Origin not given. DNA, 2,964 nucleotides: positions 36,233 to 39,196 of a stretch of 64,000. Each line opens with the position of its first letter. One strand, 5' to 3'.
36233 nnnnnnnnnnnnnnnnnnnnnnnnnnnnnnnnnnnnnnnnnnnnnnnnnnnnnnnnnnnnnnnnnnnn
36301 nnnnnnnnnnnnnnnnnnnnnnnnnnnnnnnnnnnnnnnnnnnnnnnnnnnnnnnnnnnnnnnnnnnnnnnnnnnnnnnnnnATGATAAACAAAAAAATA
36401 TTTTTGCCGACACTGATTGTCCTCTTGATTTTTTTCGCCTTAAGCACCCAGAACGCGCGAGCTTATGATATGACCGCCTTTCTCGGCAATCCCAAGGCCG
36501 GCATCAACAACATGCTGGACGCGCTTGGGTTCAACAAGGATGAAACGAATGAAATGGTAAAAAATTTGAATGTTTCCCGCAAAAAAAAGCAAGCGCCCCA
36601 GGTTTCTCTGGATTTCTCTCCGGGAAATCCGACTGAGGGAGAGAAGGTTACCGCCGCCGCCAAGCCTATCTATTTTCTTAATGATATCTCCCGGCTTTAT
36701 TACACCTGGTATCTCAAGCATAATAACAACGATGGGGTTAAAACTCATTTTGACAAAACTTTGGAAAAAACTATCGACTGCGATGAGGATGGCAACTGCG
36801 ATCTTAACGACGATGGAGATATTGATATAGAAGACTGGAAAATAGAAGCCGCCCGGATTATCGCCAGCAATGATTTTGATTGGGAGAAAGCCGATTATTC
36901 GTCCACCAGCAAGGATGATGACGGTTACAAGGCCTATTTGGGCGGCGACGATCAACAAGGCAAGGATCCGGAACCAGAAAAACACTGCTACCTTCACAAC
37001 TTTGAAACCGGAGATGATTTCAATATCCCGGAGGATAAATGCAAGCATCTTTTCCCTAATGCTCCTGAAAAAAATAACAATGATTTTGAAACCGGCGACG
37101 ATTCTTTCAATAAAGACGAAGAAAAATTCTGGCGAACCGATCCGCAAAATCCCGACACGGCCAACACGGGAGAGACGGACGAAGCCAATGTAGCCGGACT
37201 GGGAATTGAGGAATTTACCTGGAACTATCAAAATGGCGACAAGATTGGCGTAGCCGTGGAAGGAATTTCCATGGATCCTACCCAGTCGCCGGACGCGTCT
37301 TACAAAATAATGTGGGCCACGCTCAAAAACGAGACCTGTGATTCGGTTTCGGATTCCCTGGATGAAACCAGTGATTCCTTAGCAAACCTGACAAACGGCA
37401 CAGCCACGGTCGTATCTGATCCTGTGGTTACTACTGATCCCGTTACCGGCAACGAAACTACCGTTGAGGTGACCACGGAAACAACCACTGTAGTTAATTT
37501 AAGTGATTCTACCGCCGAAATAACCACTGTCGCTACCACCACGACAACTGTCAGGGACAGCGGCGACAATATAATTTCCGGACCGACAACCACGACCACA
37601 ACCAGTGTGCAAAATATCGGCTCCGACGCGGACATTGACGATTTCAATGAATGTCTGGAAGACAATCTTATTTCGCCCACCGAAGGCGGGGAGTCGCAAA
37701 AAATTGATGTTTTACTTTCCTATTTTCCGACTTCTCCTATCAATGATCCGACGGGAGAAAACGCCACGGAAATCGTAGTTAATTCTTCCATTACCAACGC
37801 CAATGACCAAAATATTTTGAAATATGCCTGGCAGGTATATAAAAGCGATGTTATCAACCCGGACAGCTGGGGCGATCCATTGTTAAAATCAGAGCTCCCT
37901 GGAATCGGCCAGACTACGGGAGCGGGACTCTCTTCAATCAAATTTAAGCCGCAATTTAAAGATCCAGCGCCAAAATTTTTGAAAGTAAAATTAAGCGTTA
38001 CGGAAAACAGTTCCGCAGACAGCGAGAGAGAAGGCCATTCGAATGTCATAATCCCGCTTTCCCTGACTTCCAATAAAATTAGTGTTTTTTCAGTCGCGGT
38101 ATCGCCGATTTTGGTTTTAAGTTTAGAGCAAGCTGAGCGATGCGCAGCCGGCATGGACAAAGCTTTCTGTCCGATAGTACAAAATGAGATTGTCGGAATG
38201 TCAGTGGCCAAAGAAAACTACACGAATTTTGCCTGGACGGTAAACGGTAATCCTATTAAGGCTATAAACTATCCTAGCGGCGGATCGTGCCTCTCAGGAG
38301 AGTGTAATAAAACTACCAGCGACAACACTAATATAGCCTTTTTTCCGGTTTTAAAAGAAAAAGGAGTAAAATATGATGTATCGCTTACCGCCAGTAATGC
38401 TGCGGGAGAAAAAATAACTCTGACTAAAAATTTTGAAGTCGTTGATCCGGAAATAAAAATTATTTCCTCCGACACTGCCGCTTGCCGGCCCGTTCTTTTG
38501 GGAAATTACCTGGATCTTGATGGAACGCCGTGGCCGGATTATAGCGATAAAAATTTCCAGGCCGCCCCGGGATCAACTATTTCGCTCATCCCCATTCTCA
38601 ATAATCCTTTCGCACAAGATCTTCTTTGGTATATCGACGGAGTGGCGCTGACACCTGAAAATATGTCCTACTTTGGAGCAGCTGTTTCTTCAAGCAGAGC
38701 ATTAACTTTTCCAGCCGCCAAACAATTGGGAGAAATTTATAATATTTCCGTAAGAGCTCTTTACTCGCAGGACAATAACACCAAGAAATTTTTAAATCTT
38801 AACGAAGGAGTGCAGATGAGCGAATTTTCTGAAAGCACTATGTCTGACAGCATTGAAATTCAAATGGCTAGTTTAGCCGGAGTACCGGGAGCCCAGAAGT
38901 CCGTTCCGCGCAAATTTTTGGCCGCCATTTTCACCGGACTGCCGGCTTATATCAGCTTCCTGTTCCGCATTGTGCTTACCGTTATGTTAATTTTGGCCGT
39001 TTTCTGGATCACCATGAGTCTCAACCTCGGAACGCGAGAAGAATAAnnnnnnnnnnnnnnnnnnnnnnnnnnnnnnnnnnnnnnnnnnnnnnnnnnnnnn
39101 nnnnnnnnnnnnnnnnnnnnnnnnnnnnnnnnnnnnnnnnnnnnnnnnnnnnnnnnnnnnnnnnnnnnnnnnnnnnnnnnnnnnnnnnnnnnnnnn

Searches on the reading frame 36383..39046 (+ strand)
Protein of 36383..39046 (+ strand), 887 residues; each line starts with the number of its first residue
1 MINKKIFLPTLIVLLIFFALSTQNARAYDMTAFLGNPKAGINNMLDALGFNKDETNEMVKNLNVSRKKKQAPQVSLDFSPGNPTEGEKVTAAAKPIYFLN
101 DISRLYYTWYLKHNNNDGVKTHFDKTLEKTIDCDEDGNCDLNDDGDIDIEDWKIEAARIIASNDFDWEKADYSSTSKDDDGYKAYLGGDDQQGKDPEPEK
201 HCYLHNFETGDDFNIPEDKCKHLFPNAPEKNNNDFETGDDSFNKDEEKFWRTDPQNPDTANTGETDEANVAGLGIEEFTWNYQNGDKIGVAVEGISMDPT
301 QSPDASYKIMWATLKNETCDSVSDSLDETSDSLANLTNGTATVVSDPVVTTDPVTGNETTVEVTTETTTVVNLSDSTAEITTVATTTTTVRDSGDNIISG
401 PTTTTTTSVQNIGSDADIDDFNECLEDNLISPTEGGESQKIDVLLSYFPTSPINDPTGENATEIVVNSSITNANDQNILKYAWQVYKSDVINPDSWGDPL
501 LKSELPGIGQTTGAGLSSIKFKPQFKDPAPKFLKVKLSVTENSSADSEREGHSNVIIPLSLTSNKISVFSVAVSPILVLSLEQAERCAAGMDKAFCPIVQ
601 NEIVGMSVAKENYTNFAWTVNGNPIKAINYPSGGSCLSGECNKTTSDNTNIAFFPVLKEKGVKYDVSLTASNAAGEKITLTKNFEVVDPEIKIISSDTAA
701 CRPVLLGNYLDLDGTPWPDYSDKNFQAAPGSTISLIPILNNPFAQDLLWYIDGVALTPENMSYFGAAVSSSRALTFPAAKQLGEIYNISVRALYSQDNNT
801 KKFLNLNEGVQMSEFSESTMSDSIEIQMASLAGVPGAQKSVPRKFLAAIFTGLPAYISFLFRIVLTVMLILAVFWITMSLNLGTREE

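Call 3: search_protein_families(library=pfam, proteins=[window:36383-39046:+], max_evalue=1)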
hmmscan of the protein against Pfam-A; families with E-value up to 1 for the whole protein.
window:36383-39046:+ (887 aa): 0 families
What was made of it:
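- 36383..39046 (+): 887-aa secreted Thr/Asp-rich protein with C-terminal TM, directly upstream of the fusion. No Pfam hit (call 3).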

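Call 4: search_protein_families(library=ncbifam, proteins=[window:36383-39046:+], max_evalue=1)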
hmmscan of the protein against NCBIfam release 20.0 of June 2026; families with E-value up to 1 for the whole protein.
window:36383-39046:+ (887 aa): 0 families
